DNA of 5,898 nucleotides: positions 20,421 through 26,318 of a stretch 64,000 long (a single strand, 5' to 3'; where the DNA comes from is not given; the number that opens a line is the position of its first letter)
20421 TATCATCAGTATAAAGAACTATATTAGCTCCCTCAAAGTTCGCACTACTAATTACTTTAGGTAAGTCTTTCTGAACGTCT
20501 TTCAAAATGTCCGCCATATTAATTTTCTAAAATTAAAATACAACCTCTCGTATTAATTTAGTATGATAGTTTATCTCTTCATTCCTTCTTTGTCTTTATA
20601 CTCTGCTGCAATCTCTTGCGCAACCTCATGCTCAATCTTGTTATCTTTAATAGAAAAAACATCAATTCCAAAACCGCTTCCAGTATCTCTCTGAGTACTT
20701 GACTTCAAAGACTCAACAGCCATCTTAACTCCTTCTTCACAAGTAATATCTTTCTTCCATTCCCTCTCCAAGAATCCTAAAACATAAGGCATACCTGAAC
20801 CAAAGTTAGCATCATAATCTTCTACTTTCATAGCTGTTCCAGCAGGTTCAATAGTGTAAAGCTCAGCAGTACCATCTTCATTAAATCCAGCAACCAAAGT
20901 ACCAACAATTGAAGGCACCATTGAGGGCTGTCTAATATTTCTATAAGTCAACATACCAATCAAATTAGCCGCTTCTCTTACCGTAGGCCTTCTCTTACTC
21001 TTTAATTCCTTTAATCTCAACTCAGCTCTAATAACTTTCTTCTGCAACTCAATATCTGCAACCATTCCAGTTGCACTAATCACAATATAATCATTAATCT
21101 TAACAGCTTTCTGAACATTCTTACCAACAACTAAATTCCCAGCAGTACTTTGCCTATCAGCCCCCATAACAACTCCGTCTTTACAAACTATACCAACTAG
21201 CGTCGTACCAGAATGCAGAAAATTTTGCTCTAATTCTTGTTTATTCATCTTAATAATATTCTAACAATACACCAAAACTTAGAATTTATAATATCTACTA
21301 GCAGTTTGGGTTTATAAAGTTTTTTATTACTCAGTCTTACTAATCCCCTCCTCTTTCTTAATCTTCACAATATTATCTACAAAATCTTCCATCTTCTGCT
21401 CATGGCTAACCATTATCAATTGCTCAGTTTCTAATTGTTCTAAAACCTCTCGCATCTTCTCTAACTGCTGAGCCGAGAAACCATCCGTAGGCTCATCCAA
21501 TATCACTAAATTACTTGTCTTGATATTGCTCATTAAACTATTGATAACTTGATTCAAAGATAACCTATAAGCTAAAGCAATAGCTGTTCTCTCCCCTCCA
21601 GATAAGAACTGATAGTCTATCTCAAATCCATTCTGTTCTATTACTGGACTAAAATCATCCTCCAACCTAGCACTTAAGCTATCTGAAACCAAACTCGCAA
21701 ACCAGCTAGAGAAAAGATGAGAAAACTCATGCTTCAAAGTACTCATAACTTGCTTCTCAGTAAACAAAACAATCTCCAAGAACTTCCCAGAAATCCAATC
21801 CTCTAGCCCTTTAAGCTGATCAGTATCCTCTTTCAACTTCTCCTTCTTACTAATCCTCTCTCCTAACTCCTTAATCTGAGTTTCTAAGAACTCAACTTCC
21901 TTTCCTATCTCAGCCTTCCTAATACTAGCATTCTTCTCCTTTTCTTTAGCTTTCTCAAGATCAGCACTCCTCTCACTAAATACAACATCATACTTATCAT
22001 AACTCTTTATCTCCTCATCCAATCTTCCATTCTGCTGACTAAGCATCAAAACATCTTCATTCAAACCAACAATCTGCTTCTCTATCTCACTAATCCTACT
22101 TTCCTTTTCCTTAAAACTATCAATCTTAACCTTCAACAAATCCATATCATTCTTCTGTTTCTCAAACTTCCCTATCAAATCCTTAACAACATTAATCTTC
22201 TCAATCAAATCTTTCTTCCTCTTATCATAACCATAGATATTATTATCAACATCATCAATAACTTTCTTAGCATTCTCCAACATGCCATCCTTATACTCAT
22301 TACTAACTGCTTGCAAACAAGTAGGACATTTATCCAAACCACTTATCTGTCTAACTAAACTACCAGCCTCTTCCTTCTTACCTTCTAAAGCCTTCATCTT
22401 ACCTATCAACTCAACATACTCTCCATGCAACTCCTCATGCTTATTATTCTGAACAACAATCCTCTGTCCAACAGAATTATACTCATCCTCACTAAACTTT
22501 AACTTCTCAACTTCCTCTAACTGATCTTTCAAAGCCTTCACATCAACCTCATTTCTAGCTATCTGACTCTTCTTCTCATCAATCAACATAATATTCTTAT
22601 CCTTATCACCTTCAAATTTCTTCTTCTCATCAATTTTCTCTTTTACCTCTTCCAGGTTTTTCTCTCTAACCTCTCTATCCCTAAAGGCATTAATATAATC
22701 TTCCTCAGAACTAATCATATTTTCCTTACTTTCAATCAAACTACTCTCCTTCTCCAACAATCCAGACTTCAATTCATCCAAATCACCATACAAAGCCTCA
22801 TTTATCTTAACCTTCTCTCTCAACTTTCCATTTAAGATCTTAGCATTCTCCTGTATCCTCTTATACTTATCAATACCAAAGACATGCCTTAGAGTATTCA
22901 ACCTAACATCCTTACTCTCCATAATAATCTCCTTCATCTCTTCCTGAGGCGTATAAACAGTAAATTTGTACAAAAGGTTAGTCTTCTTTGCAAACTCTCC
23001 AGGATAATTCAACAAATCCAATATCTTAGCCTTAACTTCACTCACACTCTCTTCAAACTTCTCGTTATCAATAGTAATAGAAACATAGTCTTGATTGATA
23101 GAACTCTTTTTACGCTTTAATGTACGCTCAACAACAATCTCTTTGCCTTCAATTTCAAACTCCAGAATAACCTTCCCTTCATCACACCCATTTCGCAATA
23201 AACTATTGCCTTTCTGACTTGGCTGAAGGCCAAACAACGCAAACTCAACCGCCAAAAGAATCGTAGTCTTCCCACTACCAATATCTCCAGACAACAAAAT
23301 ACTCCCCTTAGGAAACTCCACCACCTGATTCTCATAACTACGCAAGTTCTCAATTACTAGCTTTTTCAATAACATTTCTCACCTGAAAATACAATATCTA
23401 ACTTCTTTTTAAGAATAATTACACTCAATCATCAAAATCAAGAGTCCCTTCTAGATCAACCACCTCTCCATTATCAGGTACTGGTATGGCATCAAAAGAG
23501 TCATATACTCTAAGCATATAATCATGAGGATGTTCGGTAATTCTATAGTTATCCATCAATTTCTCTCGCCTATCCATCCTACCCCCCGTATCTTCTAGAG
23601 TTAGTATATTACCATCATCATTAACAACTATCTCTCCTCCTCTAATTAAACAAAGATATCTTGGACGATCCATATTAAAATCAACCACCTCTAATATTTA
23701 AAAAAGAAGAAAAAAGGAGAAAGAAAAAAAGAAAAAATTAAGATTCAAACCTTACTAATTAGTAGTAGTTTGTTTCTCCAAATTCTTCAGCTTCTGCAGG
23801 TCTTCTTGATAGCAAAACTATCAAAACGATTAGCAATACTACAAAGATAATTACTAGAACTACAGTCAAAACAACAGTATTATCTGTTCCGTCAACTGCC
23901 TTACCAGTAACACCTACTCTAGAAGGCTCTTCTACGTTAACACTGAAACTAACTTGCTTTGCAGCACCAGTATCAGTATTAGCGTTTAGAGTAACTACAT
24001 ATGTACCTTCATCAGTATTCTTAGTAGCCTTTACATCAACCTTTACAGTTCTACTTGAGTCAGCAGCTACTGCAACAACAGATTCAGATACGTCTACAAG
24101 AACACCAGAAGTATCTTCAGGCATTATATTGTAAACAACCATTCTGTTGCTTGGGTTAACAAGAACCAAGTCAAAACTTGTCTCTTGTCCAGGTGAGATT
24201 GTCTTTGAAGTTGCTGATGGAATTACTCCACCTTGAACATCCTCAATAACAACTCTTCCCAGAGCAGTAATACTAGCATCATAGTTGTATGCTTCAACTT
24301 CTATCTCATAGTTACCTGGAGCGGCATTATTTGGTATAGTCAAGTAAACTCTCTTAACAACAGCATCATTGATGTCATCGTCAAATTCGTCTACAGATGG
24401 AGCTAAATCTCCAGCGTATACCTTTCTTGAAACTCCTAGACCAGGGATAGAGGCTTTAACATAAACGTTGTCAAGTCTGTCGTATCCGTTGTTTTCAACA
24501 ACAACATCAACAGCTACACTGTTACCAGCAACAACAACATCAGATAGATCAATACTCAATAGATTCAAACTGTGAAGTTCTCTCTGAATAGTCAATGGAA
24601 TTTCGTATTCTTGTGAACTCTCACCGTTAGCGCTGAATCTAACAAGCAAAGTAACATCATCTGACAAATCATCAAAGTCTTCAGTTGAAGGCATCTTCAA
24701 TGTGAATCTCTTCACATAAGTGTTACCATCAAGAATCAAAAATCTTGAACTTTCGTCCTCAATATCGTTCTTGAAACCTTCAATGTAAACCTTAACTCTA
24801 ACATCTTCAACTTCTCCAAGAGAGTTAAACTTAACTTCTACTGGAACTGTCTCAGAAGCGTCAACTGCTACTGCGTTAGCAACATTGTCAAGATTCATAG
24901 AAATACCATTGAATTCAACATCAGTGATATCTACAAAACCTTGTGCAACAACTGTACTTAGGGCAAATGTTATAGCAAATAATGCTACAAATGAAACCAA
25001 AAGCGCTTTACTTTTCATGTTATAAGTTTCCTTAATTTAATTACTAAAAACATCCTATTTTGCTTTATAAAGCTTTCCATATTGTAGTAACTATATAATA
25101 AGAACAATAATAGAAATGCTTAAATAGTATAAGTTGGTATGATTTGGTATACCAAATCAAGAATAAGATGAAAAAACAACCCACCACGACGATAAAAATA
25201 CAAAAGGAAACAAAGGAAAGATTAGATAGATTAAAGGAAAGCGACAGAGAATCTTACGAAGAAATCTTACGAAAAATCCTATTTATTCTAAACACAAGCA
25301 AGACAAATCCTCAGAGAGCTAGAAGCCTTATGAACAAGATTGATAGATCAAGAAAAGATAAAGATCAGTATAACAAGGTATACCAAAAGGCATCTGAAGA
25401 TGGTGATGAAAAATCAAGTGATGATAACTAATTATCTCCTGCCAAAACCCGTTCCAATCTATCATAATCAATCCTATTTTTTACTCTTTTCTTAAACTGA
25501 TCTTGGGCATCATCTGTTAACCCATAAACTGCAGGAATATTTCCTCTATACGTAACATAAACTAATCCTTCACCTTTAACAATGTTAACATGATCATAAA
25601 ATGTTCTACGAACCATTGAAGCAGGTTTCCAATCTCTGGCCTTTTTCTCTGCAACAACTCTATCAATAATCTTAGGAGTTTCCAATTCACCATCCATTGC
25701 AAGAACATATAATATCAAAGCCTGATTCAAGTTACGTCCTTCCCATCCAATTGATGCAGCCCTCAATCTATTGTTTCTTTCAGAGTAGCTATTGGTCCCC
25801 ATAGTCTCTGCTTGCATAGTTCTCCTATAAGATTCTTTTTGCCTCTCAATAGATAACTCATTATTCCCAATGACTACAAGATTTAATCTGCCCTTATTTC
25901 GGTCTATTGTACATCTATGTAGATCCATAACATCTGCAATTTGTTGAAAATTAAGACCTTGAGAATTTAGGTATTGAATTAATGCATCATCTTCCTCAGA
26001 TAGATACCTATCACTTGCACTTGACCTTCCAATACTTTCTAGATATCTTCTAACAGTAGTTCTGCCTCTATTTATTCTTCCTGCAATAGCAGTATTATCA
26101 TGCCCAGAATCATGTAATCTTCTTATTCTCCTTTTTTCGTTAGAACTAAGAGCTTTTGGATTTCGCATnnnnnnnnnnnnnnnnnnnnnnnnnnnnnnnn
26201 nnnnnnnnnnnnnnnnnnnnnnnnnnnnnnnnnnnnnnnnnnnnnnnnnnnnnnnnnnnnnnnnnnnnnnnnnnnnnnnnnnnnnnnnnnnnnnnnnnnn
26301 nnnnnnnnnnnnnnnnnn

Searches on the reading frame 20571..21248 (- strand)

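Call 48: search_protein_families(library=pfam, proteins=[window:20571-21248:-], max_evalue=0.001)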
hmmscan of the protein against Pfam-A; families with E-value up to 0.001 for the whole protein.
window:20571-21248:- (225 aa): 1 family
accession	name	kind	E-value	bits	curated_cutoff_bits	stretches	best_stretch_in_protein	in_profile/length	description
PF00227.31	Proteasome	-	4.6e-46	157.3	22.4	1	13-198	3-187/189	Proteasome subunit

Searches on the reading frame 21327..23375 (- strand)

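Call 7: search_protein_families(library=pfam, proteins=[window:21327-23375:-], max_evalue=0.001)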
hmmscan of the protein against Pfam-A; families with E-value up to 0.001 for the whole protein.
window:21327-23375:- (682 aa): 4 families
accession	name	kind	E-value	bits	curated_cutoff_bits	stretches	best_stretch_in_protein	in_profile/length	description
PF13476.12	AAA_23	-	1.8e-10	42.3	27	0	5-255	1-170/201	AAA domain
PF02463.25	SMC_N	-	6.3e-07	29.5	40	1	3-679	2-219/220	RecF/RecN/SMC N terminal domain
PF13555.12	AAA_29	-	9.8e-06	25.7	27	1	3-51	1-50/61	P-loop containing region of AAA domain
PF13558.12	SbcC_Walker_B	-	6e-05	23.7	27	1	587-646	29-89/90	SbcC/RAD50-like, Walker B motif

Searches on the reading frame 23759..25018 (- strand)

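Call 48: search_protein_families(library=pfam, proteins=[window:23759-25018:-], max_evalue=0.001)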
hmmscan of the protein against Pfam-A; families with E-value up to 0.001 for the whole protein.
window:23759-25018:- (419 aa): 3 families
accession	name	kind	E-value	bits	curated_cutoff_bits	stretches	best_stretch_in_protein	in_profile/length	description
PF10633.15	NPCBM_assoc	-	8.2e-09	36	24.4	0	163-243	2-75/78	NPCBM-associated, NEW3 domain of alpha-galactosidase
PF23619.1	Ig_VWA7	-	0.00012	22.6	27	1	268-356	6-93/104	VWA7 Ig-like domain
PF11614.14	FixG_C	-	0.00039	21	25.6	0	282-347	35-102/119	IG-like fold at C-terminal of FixG, putative oxidoreductase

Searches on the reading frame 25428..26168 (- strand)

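Call 48: search_protein_families(library=pfam, proteins=[window:25428-26168:-], max_evalue=0.001)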
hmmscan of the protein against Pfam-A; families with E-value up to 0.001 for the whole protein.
window:25428-26168:- (246 aa): 5 families
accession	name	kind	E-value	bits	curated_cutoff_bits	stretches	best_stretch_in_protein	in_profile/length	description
PF13936.12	HTH_38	-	4.5e-09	36.4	27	1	5-42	3-40/44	Helix-turn-helix domain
PF13384.12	HTH_23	-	1.6e-06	28.2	24.6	0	62-90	8-36/50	Homeodomain-like domain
PF02796.21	HTH_7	-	1.9e-06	28.3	23.8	1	4-44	3-43/45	Helix-turn-helix domain of resolvase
PF13551.12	HTH_29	-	4.2e-06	27.2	28.1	0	17-45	6-35/64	Winged helix-turn helix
PF11427.14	HTH_Tnp_Tc3_1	-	0.0006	20.1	21.1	0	6-43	4-41/50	Tc3 transposase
